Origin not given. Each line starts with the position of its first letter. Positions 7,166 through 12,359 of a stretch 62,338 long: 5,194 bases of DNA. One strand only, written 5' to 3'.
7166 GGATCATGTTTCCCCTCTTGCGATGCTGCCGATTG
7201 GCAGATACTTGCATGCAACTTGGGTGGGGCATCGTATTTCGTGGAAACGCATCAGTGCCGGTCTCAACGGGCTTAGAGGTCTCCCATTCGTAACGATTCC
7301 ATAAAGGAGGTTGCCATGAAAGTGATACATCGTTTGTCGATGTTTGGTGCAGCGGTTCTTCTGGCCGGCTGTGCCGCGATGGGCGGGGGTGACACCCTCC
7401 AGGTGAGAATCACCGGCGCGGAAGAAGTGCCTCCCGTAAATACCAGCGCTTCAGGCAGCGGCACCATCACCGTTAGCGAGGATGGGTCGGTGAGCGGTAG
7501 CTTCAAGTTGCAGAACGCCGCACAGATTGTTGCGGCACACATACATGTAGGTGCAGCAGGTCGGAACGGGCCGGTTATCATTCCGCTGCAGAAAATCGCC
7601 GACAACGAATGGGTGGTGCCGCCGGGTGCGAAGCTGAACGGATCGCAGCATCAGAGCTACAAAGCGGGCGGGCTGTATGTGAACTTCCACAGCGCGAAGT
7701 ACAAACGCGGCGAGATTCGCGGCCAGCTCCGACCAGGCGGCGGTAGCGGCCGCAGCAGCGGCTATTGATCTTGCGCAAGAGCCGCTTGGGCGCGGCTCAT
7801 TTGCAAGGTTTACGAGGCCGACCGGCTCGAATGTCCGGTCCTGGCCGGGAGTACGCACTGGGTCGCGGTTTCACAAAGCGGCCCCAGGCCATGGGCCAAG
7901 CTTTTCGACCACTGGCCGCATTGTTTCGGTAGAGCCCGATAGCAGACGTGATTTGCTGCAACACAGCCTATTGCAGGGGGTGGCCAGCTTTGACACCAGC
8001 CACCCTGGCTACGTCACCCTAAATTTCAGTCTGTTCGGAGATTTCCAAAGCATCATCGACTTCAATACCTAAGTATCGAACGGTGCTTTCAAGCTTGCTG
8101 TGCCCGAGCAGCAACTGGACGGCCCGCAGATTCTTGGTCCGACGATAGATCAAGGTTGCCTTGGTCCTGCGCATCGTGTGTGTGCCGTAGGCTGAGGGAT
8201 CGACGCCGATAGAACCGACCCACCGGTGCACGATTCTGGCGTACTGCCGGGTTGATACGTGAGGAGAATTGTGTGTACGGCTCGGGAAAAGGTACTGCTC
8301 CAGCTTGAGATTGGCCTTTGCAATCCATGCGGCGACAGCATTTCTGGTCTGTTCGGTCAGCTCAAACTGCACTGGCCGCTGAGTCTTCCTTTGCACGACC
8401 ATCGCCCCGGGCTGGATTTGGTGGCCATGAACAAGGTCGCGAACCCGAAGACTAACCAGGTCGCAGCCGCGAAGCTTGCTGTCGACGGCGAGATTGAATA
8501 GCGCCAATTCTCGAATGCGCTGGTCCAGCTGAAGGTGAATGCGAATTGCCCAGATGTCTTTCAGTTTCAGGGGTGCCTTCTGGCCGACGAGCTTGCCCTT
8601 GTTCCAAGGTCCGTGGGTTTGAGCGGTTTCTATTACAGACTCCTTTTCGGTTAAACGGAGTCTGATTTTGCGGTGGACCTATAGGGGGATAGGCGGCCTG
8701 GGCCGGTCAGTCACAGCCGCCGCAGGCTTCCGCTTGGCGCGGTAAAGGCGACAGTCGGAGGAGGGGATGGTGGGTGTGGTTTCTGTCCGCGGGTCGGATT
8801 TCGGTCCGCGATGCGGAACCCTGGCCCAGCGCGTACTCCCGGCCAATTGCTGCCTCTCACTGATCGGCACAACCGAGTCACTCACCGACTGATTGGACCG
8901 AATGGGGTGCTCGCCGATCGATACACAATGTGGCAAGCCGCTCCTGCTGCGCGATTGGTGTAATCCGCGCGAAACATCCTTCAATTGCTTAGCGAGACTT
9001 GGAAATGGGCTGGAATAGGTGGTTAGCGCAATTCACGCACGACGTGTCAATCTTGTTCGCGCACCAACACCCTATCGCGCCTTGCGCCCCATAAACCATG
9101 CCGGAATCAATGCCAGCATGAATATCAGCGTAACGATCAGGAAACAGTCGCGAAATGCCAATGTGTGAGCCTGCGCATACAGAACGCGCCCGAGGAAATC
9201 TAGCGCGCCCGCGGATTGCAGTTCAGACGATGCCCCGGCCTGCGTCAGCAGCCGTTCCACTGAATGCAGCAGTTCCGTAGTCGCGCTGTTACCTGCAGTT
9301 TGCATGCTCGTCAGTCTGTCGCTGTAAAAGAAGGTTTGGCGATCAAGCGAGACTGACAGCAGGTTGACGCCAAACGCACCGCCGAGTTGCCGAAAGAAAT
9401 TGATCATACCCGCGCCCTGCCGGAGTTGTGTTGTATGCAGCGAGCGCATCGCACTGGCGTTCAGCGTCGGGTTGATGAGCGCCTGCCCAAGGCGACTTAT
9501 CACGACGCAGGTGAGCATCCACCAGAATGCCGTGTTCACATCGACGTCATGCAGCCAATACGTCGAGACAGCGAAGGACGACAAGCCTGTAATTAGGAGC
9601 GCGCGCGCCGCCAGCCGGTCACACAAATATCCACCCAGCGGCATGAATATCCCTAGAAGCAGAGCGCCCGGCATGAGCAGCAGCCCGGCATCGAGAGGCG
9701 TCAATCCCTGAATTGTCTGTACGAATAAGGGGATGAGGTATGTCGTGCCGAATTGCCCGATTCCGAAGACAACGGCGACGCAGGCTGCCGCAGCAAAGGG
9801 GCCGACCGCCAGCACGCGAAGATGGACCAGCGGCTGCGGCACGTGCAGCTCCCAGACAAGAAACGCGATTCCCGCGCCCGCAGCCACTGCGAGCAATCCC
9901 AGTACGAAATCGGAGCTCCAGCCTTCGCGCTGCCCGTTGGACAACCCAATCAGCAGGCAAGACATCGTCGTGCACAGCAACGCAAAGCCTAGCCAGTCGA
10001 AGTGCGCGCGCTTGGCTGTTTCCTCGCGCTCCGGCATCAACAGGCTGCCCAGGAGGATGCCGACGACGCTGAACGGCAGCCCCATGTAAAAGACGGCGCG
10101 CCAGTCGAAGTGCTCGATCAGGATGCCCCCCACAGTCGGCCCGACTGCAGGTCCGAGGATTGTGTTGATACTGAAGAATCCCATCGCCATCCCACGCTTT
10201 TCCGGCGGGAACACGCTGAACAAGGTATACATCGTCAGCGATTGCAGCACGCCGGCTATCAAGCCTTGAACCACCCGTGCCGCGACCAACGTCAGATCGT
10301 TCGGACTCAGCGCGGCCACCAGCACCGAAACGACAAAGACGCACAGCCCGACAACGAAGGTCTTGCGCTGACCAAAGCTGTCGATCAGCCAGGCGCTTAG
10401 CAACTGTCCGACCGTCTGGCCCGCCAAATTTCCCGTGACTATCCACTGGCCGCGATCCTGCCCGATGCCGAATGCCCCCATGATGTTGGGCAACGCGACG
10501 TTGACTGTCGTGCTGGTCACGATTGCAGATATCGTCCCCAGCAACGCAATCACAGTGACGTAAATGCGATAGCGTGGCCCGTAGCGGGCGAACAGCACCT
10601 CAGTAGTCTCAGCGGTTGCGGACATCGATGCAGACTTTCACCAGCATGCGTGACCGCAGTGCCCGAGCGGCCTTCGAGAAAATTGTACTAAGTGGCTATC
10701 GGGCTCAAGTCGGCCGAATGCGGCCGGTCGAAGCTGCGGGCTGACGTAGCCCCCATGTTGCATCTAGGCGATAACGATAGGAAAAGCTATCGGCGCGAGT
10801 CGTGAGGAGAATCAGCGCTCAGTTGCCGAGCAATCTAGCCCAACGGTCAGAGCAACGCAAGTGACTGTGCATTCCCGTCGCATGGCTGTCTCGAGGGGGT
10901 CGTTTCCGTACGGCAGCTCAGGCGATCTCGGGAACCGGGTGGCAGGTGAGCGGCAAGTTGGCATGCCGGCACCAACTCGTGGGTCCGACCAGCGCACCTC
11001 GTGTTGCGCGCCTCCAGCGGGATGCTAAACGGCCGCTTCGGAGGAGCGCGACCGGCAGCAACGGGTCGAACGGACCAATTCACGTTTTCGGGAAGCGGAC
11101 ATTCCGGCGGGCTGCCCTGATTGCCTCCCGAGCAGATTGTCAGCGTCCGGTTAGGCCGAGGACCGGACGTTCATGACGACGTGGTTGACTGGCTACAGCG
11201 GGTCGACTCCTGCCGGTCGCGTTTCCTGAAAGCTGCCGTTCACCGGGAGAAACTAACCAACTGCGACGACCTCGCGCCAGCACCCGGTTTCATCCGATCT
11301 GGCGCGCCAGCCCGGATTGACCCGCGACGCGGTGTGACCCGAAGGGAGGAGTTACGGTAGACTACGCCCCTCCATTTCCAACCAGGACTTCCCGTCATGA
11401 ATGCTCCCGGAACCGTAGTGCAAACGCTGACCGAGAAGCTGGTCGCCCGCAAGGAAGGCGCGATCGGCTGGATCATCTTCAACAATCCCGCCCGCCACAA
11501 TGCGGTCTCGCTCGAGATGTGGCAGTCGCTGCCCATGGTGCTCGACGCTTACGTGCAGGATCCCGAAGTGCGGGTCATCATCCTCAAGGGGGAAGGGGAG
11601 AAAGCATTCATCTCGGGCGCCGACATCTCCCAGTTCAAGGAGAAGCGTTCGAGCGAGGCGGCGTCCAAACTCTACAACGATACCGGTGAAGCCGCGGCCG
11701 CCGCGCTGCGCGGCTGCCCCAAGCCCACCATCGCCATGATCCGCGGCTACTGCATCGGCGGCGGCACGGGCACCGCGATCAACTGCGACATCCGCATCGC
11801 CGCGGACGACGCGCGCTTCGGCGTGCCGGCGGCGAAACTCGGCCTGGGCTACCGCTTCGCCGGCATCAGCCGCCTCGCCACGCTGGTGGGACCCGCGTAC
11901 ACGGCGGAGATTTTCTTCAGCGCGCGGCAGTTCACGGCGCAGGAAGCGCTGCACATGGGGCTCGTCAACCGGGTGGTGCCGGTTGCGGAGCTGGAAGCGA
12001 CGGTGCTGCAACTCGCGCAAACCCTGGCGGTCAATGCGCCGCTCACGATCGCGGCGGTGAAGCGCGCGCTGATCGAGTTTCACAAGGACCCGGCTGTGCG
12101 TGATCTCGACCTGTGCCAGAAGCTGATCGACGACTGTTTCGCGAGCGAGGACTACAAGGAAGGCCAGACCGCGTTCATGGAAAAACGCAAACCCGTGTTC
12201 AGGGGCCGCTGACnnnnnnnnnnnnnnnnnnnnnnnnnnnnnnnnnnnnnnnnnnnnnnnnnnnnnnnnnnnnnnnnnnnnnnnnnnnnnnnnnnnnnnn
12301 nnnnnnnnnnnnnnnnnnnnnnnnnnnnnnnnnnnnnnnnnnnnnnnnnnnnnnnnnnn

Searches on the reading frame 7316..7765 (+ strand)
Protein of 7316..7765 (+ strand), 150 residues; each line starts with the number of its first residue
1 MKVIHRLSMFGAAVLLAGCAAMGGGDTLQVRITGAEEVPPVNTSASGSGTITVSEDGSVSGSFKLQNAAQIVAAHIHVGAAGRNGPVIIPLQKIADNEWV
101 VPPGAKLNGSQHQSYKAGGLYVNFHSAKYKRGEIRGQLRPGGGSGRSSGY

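Call 67: search_protein_families(library=pfam, proteins=[window:7316-7765:+], max_evalue=0.001)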
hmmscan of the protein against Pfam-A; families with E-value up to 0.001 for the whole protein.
window:7316-7765:+ (150 aa): 1 family
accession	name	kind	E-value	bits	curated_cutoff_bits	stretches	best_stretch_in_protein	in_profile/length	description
PF07452.17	CHRD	-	4.5e-27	95.7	24.1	1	29-138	2-117/117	CHRD domain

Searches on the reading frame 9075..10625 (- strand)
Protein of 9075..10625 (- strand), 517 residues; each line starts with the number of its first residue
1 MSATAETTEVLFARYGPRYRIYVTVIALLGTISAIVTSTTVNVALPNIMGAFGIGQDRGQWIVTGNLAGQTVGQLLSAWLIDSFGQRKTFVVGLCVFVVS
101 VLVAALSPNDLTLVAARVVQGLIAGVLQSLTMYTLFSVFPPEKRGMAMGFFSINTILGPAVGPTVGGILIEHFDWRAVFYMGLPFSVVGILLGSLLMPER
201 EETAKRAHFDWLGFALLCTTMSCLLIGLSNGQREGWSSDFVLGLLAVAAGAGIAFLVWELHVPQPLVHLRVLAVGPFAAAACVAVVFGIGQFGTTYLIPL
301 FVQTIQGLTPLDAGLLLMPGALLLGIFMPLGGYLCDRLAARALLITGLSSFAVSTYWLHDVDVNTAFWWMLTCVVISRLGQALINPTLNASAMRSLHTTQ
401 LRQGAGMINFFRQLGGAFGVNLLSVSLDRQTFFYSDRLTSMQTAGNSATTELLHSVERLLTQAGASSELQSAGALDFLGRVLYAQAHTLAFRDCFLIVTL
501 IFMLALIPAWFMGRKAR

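Call 14: search_protein_families(library=pfam, proteins=[window:9075-10625:-], max_evalue=0.001)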
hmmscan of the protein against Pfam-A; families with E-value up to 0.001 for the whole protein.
window:9075-10625:- (517 aa): 3 families
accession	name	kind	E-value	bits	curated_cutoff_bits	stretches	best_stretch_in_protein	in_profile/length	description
PF07690.21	MFS_1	-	8.9e-57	193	33.4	1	28-419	2-346/347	Major Facilitator Superfamily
PF00083.30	Sugar_tr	-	1e-11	44.8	22.3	1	61-199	50-193/452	Sugar (and other) transporter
PF06609.19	TRI12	-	3.3e-11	42.8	23.2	1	37-262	59-294/599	Fungal trichothecene efflux pump (TRI12)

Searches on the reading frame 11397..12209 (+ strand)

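Call 14: search_protein_families(library=pfam, proteins=[window:11397-12209:+], max_evalue=0.001)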
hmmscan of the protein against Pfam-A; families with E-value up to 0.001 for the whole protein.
window:11397-12209:+ (271 aa): 2 families
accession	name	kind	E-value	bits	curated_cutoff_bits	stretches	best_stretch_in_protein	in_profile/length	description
PF00378.25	ECH_1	-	5e-60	203.4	27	1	19-270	2-250/251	Enoyl-CoA hydratase/isomerase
PF16113.10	ECH_2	-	6.9e-34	118.3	27.2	1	23-260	1-238/335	Enoyl-CoA hydratase/isomerase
